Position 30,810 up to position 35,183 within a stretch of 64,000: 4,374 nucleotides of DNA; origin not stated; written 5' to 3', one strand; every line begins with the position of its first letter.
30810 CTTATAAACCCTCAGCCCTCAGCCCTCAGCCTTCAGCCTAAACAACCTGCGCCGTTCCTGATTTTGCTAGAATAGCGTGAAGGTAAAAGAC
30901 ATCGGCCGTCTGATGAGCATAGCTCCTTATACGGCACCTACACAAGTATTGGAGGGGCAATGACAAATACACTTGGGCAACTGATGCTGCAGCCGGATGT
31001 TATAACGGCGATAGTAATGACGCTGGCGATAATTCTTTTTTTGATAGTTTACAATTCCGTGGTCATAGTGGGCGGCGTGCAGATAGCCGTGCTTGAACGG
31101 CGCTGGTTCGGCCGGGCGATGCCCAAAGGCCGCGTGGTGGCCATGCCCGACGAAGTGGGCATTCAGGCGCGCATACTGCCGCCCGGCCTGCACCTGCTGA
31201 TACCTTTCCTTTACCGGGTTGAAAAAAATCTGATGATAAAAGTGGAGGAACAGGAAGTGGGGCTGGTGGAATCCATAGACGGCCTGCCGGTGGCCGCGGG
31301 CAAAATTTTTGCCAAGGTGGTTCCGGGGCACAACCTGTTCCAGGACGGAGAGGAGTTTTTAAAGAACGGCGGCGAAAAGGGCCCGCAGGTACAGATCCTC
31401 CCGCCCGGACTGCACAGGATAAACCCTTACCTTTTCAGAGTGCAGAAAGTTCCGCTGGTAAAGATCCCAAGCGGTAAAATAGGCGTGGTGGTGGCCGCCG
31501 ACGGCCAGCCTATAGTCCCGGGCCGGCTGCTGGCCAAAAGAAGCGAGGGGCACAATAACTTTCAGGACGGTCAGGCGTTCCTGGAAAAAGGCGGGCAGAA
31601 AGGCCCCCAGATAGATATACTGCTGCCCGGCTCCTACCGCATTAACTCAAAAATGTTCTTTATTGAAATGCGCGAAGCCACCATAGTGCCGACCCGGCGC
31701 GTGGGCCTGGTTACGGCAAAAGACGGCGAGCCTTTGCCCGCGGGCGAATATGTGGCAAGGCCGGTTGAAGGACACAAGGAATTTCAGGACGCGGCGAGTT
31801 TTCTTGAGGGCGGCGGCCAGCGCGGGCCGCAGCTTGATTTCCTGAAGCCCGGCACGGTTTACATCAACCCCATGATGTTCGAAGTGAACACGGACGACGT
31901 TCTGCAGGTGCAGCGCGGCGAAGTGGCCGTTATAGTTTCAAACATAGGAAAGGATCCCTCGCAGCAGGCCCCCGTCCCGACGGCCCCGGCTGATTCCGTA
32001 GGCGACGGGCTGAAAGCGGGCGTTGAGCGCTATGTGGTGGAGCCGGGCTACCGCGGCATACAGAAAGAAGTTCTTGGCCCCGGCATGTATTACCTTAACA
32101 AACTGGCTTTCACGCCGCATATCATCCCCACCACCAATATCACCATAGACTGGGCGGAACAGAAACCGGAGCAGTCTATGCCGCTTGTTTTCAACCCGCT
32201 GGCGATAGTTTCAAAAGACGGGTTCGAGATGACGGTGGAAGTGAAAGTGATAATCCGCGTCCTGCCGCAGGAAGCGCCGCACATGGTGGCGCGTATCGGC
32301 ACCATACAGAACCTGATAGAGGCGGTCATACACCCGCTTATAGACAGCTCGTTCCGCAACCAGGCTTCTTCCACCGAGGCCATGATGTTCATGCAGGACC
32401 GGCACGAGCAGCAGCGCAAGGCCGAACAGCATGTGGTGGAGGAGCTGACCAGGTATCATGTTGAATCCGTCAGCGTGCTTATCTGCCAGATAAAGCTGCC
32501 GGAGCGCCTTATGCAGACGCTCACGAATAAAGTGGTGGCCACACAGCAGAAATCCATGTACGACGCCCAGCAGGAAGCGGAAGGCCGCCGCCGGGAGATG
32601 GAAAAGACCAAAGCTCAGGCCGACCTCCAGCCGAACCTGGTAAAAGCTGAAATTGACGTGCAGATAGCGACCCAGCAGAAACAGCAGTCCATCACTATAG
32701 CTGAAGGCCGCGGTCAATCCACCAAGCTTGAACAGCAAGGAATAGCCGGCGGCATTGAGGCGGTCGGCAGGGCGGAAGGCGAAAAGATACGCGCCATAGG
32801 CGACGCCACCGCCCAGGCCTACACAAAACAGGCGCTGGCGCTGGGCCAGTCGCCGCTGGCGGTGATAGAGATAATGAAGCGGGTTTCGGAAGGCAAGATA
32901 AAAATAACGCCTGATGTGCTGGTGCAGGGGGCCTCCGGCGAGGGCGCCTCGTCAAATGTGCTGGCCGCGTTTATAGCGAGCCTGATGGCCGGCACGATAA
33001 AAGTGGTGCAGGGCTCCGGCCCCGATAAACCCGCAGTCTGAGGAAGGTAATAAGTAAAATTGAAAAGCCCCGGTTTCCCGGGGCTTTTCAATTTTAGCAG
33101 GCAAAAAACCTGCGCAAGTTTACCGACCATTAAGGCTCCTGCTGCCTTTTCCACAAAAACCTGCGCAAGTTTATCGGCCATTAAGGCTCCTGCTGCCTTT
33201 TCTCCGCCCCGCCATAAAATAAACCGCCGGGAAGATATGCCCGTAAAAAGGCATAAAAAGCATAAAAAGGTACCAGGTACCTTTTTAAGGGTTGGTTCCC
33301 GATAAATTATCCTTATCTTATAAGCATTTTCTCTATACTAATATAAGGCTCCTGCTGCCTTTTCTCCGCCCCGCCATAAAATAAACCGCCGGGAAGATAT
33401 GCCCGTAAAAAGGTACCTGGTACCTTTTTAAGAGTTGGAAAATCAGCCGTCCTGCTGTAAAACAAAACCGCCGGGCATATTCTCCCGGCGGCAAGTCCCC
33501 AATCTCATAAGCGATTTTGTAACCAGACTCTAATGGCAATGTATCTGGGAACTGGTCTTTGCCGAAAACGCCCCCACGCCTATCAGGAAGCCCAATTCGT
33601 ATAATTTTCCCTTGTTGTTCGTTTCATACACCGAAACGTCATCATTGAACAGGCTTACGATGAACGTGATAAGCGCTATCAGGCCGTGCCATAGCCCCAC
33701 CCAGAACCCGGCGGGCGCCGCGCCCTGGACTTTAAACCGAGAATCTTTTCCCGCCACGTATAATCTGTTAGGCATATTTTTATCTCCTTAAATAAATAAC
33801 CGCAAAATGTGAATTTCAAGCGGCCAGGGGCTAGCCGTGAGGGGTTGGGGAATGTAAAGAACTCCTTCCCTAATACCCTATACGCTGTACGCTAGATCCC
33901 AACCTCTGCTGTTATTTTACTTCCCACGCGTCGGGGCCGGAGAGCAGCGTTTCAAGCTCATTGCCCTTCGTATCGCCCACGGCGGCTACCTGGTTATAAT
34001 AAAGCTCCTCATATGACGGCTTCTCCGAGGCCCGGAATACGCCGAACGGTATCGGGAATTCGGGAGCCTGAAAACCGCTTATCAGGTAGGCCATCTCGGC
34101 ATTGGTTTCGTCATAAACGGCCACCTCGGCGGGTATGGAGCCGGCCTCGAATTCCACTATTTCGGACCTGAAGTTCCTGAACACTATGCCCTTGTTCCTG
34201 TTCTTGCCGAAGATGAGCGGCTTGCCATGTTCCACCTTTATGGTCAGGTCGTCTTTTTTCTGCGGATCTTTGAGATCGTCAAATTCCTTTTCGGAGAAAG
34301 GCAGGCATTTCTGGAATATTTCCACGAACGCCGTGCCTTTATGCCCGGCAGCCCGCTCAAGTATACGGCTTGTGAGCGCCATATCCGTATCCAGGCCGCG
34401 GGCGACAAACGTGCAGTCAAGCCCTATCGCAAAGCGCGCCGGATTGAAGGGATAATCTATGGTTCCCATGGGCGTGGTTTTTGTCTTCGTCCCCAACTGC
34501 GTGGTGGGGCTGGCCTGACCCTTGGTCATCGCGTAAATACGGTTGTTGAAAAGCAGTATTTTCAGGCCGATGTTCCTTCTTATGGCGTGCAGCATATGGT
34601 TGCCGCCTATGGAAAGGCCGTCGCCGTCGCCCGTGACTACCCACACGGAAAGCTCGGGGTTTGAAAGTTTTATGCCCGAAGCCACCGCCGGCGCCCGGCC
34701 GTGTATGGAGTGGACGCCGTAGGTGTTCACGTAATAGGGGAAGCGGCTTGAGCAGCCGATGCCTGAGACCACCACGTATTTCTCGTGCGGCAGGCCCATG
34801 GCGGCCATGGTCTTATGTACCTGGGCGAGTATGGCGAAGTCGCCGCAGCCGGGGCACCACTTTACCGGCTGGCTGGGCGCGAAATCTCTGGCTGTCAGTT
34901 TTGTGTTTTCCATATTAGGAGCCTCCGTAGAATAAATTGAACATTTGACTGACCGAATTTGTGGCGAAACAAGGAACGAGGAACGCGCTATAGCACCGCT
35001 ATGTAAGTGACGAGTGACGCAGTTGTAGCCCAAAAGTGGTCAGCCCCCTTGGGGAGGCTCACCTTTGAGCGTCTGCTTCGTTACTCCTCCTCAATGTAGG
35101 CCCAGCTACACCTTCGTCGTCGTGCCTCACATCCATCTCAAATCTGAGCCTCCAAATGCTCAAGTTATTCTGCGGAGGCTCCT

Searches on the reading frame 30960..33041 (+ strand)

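Call 9: search_protein_families(library=pfam, proteins=[window:30960-33041:+])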
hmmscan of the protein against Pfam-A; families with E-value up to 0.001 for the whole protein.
window:30960-33041:+ (693 aa): 1 family
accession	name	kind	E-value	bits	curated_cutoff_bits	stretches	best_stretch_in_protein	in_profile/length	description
PF01145.31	Band_7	-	5.9e-21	75.7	23.6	1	359-541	2-173/176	SPFH domain / Band 7 family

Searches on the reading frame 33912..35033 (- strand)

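Call 9: search_protein_families(library=pfam, proteins=[window:33912-35033:-])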
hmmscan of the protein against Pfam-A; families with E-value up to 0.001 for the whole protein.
window:33912-35033:- (373 aa): 1 family
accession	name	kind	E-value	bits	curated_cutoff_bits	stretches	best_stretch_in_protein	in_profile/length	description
PF02775.26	TPP_enzyme_C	-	1.9e-29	102.8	21.9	1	92-239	2-151/151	Thiamine pyrophosphate enzyme, C-terminal TPP binding domain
